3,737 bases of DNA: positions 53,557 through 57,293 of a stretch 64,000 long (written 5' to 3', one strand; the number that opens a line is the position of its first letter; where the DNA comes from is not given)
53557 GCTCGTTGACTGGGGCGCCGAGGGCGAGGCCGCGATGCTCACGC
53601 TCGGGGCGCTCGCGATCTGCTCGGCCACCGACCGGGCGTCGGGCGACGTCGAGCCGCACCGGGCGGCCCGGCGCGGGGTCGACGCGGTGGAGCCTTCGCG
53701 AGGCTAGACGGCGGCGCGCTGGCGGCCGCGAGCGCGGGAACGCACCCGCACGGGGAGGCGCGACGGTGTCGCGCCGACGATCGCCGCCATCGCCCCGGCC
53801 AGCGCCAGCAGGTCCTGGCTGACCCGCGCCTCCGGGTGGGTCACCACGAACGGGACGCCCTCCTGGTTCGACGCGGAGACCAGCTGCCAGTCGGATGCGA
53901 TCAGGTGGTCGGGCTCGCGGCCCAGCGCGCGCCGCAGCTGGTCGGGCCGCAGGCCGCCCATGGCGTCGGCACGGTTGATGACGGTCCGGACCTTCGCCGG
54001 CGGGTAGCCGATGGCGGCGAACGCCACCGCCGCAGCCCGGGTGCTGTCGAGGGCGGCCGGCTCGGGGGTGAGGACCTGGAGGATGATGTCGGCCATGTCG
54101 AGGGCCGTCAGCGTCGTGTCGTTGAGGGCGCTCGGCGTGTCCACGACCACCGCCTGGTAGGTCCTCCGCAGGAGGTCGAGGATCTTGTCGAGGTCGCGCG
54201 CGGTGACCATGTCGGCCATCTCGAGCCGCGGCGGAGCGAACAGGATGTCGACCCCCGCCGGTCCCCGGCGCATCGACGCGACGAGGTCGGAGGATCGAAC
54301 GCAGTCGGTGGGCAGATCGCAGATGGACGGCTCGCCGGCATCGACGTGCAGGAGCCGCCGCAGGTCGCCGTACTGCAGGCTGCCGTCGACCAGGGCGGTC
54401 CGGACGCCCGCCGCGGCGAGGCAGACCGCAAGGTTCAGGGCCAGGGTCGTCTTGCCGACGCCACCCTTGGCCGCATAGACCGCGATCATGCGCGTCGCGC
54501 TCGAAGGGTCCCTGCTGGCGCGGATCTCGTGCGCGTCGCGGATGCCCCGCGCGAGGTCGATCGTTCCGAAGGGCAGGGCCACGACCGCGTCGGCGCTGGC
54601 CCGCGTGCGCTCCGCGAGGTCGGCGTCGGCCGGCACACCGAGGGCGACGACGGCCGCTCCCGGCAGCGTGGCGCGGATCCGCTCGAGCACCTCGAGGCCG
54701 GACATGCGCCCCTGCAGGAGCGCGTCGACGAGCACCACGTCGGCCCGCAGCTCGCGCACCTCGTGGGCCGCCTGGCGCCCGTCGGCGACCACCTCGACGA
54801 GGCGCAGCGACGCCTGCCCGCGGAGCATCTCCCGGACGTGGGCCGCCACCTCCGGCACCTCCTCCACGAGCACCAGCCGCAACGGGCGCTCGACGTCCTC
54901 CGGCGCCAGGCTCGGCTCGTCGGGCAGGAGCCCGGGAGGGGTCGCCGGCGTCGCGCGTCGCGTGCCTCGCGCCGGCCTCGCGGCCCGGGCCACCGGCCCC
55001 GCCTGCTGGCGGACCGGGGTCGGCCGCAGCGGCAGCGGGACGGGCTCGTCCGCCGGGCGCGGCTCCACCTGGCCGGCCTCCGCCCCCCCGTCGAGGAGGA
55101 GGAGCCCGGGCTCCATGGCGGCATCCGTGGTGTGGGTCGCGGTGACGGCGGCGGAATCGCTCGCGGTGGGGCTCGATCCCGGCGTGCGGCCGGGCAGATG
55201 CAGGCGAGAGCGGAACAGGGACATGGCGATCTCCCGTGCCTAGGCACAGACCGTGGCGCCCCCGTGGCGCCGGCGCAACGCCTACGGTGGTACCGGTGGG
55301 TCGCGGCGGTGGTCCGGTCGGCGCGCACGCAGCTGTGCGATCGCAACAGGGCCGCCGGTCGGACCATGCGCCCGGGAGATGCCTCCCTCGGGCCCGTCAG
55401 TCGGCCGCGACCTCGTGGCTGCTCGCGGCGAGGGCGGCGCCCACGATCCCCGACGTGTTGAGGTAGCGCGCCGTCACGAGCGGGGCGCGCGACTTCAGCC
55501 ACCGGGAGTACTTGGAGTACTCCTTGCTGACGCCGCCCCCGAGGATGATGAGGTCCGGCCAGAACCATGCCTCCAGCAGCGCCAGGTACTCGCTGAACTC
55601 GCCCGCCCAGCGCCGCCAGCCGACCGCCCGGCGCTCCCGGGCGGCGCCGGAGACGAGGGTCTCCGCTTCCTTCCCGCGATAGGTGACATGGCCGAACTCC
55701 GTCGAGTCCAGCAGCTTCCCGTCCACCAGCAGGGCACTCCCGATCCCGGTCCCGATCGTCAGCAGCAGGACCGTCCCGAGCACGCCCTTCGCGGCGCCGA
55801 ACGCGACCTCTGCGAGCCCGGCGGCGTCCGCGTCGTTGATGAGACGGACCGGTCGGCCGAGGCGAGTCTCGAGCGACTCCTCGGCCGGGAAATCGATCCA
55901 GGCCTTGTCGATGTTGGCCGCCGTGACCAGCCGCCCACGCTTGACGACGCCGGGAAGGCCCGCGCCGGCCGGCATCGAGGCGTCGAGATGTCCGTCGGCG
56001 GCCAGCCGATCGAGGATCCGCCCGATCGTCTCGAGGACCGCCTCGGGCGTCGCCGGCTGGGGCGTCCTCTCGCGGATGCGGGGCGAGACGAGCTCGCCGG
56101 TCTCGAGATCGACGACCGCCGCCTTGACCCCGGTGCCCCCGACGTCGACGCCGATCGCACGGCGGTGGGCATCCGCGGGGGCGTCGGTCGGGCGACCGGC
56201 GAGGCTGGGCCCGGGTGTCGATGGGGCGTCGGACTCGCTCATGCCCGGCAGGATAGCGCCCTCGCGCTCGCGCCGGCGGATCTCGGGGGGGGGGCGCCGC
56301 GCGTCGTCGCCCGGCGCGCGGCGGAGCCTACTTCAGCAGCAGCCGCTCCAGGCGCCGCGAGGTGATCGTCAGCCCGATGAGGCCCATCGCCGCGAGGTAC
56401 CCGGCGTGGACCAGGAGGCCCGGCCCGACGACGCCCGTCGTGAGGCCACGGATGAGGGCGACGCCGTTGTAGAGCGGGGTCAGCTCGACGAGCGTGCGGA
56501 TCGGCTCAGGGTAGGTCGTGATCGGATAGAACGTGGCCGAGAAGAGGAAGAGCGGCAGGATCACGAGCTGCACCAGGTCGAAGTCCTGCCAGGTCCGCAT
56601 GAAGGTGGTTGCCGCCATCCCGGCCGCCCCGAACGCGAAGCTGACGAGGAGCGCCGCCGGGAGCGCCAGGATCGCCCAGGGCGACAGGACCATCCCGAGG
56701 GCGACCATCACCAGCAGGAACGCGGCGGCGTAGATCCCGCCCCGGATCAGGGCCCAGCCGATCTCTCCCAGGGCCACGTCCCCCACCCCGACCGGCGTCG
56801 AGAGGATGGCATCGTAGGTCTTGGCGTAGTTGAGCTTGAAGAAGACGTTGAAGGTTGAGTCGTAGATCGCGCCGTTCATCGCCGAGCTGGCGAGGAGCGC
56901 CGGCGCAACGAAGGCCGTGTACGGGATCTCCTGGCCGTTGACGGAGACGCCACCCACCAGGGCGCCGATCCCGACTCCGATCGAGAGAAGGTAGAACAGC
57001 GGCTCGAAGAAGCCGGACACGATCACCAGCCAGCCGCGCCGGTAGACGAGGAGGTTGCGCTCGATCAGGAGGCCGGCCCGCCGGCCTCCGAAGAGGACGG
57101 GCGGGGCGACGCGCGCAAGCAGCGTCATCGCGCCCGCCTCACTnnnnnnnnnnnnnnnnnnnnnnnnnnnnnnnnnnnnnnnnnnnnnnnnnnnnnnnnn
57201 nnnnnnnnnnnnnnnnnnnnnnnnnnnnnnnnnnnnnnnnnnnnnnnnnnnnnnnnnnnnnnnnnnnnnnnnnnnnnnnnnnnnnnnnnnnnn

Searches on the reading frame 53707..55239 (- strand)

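Call 63: search_protein_families(library=pfam, proteins=[window:53707-55239:-], max_evalue=0.001)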
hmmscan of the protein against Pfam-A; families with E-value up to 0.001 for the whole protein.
window:53707-55239:- (511 aa): 7 families
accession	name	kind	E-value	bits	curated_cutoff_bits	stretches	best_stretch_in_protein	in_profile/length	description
PF13614.12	AAA_31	-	5.2e-16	59.5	27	1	250-398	2-155/177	AAA domain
PF00072.30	Response_reg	-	5e-11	43.2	30.2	1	123-228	2-105/111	Response regulator receiver domain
PF10609.15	ParA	-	3.8e-10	40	27.1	1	249-305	3-59/246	NUBPL iron-transfer P-loop NTPase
PF01656.29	CbiA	-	8.1e-10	39.2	25.4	1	252-290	1-39/125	CobQ/CobB/MinD/ParA nucleotide binding domain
PF09140.17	MipZ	-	5.9e-06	26.2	20.7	0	251-286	2-37/262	ATPase MipZ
PF06564.18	CBP_BcsQ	-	0.00029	20.9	21.3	0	251-287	3-39/234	Cellulose biosynthesis protein BcsQ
PF13481.12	AAA_25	-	0.00069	19.7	27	1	253-372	36-155/195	AAA domain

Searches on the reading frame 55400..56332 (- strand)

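Call 43: search_protein_families(library=pfam, proteins=[window:55400-56332:-], max_evalue=0.001)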
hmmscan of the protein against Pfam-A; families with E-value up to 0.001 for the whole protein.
window:55400-56332:- (311 aa): 2 families
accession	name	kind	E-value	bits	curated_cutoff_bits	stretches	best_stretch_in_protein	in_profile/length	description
PF00480.26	ROK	-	5.2e-28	98.9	22.9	1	60-219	2-161/294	ROK family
PF01869.26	BcrAD_BadFG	-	0.00012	22.2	31.5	0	60-120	1-61/271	BadF/BadG/BcrA/BcrD ATPase family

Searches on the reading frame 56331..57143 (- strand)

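Call 43: search_protein_families(library=pfam, proteins=[window:56331-57143:-], max_evalue=0.001)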
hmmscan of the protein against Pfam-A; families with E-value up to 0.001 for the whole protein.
window:56331-57143:- (271 aa): 2 families
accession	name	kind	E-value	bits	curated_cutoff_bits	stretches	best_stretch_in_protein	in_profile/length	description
PF01061.29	ABC2_membrane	-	9.9e-13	48.5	26.9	1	25-233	5-208/211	ABC-2 type transporter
PF12698.13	ABC2_membrane_3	-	5.6e-05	22.8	31.6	1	75-261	160-345/347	ABC-2 family transporter protein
